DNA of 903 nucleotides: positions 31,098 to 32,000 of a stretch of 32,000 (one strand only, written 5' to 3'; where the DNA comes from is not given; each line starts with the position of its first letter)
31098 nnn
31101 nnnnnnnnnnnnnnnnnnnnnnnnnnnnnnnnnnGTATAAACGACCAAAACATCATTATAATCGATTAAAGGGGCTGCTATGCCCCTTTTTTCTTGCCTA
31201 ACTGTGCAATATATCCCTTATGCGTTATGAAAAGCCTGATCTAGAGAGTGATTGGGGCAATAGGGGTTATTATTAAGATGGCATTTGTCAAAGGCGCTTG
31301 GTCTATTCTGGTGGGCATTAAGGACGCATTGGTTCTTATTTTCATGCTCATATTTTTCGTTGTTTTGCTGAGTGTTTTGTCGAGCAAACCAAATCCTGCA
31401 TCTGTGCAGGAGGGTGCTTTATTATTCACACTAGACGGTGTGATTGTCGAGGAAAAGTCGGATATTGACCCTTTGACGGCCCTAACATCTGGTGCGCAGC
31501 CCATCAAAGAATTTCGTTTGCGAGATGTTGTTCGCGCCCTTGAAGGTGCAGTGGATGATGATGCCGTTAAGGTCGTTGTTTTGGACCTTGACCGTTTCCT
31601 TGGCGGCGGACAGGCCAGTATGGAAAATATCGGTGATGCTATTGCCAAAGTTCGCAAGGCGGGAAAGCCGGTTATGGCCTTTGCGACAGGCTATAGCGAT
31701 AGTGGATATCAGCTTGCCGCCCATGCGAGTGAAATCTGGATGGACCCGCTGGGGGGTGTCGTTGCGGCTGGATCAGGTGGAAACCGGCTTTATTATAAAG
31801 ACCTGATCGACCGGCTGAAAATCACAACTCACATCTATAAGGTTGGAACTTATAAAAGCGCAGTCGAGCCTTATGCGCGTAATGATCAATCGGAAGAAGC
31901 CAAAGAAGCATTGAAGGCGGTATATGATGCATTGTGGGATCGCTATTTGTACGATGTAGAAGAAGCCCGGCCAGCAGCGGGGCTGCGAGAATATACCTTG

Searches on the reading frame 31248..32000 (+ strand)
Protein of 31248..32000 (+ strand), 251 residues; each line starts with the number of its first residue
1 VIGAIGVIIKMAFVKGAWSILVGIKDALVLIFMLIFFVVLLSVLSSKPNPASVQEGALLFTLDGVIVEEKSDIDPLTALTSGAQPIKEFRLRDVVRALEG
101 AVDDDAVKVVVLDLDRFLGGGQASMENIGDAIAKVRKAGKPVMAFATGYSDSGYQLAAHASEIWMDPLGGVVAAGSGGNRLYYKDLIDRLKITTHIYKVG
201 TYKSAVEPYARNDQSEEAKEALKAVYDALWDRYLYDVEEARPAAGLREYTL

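Call 5: search_protein_families(library=pfam, proteins=[window:31248-32000:+])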
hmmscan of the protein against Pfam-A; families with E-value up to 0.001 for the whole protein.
window:31248-32000:+ (251 aa): 1 family
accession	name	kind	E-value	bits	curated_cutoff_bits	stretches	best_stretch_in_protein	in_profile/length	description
PF01343.23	Peptidase_S49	-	3.1e-21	76.4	24.9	1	136-241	3-107/154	Peptidase family S49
